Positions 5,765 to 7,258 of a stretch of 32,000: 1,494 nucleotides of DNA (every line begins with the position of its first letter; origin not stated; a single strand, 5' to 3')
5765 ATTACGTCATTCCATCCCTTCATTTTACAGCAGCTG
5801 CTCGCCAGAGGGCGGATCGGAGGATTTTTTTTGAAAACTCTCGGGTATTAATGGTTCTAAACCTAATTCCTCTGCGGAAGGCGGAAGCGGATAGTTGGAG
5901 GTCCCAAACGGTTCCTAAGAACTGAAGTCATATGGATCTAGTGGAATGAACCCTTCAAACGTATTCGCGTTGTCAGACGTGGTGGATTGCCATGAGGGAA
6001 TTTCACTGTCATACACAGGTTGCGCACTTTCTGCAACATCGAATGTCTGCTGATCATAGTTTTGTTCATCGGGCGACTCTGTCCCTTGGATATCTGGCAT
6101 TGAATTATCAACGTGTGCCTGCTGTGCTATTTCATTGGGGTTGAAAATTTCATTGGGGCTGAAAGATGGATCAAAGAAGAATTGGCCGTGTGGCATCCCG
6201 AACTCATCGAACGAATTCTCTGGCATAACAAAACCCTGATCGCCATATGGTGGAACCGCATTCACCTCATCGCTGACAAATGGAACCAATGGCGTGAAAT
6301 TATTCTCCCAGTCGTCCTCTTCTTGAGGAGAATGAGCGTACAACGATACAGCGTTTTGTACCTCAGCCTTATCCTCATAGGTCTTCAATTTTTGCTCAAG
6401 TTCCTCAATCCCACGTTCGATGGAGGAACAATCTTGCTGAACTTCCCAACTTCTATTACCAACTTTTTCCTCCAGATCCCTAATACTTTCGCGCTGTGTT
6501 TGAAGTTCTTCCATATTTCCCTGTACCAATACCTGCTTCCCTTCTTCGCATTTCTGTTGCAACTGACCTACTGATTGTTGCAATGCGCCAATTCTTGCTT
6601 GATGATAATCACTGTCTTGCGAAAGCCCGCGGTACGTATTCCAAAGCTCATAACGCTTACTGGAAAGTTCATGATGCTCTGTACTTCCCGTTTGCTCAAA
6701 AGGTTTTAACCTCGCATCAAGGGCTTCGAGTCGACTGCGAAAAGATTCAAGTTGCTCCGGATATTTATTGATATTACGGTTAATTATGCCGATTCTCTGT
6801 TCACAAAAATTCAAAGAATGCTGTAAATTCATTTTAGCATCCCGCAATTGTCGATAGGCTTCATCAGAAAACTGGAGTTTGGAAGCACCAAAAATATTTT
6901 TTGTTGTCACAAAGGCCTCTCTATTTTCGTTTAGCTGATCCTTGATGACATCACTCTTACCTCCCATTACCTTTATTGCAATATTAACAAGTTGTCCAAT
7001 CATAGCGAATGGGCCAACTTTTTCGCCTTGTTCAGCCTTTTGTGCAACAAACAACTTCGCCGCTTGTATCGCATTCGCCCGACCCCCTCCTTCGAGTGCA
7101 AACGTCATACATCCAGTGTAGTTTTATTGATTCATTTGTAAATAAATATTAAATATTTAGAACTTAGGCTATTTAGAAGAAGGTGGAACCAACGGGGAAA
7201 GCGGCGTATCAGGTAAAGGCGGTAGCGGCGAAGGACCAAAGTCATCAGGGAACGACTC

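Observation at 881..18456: Tandem array of 11 paralogous coiled-coil genes co-oriented with, and directly downstream of, a lone gspF/pilC gene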

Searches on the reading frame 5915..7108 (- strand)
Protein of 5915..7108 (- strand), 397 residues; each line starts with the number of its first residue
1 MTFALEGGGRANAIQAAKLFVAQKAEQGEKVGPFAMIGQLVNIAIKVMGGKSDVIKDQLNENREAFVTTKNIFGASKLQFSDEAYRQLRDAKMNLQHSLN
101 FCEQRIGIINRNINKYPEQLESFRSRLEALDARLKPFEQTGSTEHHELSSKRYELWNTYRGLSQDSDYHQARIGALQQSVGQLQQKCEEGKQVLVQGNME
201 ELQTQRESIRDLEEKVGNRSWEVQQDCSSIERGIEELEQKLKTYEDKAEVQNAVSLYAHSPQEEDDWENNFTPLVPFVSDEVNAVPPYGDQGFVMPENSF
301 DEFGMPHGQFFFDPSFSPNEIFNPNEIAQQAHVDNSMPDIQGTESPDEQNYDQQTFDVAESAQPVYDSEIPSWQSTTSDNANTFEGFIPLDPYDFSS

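Call 4: search_protein_families(library=pfam, proteins=[window:5915-7108:-], max_evalue=0.1)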
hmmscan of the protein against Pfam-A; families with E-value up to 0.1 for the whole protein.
window:5915-7108:- (397 aa): 12 families
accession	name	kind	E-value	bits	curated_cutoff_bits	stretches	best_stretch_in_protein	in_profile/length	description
PF14171.11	SpoIISA_toxin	-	0.0021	18.2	27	1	191-266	96-170/243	Toxin SpoIISA, type II toxin-antitoxin system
PF07889.17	DUF1664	-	0.0035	17.8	34.6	0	158-247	35-123/124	Protein of unknown function (DUF1664)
PF24423.1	OVT1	-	0.0093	16.8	30.9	0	158-210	30-84/100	Major antigen, helical domain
PF08614.16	ATG16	-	0.011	16.3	33.7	0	154-250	19-113/200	Autophagy protein 16 (ATG16)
PF00038.26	Filament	-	0.013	15.6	40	0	85-157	198-270/313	Intermediate filament protein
PF12795.12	MscS_porin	-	0.017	15.2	34.4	0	103-242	36-173/238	Mechanosensitive ion channel porin domain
PF03148.19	Tektin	-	0.018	14.2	34.3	1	54-187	230-361/383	Tektin family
PF10241.14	KxDL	-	0.029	15.1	27.2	0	84-145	21-82/86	Uncharacterized conserved protein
PF25526.1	LIP-1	-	0.035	13.9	34.1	0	75-144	100-166/250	Liprin-alpha-like coiled coil domain 2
PF02403.27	Seryl_tRNA_N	-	0.061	14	28.2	0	77-139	30-95/108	Seryl-tRNA synthetase N-terminal domain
PF16043.11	DUF4795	-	0.063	13.1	34.8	0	146-247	17-110/208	Domain of unknown function (DUF4795)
PF12128.14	DUF3584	-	0.098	10.5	31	0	91-249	288-447/1191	Protein of unknown function (DUF3584)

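Call 61: search_protein_families(library=ncbifam, proteins=[window:5915-7108:-], max_evalue=0.01)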
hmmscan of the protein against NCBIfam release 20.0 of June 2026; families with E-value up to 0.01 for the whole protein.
window:5915-7108:- (397 aa): 12 families
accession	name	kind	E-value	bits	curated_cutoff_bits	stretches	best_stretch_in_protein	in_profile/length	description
NF045487.1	ASRP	equivalog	9.1e-07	27.8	300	1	76-216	341-476/593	archaea-specific SMC-related protein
NF003034.1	PRK03918.1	equivalog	4.7e-06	24.9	700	1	77-245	173-341/878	DNA double-strand break repair ATPase Rad50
TIGR02168.1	SMC_prok_B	equivalog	6.2e-06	24.2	567.35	1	77-246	736-910/1181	chromosome segregation protein SMC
TIGR02169.1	SMC_prok_A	equivalog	3.8e-05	21.6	729.4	1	83-246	675-841/1165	chromosome segregation protein SMC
TIGR04523.1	Mplasa_alph_rch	subfamily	7.4e-05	20.9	270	1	77-247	153-322/745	helix-rich protein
NF041035.1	Rad50_Halo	equivalog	0.00011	20.7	1000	1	82-253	191-363/883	DNA double-strand break repair ATPase Rad50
NF041034.1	Rad50_Sulf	equivalog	0.00016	19.7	1000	1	83-253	461-626/872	DNA double-strand break repair ATPase Rad50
NF047515.1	SpiroCoCo_C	equivalog_domain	0.00068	18.9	125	0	169-249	126-205/313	SpiroCoCo family coiled-coil protein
NF047516.1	LA_3659_fam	equivalog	0.00069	19.2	36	1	97-248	61-209/221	LA_3659 family protein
NF047514.1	SpiroCoCo_N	equivalog_domain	0.00069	19.2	75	1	97-248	61-209/221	SpiroCoCo family coiled-coil protein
NF053563.1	Rkd4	equivalog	0.007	14.5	860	0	179-247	312-379/747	arcadin-4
TIGR03363.1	VI_chp_8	equivalog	0.0072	16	160.85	0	137-261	137-263/353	type VI secretion system protein TssA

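Call 62: search_protein_families(library=padloc, proteins=[window:5915-7108:-], max_evalue=0.01)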
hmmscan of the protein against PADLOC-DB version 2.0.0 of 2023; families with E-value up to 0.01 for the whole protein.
window:5915-7108:- (397 aa): 13 families
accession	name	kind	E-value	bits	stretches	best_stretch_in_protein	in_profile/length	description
PDLC03859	LmuB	-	4.8e-05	20.8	1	76-252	339-470/611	-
PDLC00551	JetC2|JetC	-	7e-05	18.8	1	76-254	806-978/1365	DUF3584 domain; MukB-like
PDLC00580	JetC3|JetC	-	0.00015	18.1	1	58-254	197-390/1068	DUF3584 domain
PDLC02722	PbeC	-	0.0007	16.3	1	88-228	362-497/643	PbeC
PDLC03864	LmuB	-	0.0009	15.9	0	162-251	265-355/657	-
PDLC00006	DruC1|DruC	-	0.0009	15.8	1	95-252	166-320/626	Unknown function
PDLC00512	JetC1|JetC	-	0.0018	14.3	1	119-251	680-811/1123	DUF3584 domain; MukB-like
PDLC03863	LmuB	-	0.0025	14.6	0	76-247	206-384/610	-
PDLC02741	PbeC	-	0.0038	13.8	0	195-255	203-263/644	PbeC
PDLC03865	LmuB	-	0.0038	13.5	1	71-247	231-788/1007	-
PDLC00553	JetC2|JetC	-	0.0047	12.8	0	153-251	864-957/1361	DUF3584 domain; MukB-like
PDLC00550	JetC2|JetC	-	0.0058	12.4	1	76-253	793-971/1355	DUF3584 domain; MukB-like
PDLC00519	JetC1|JetC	-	0.0073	12.5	0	110-247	297-456/1097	DUF3584 domain; MukB-like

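Call 84: search_protein_families(library=phrogs, proteins=[window:5915-7108:-], max_evalue=0.001)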
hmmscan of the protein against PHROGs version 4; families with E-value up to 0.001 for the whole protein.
window:5915-7108:- (397 aa): 0 families
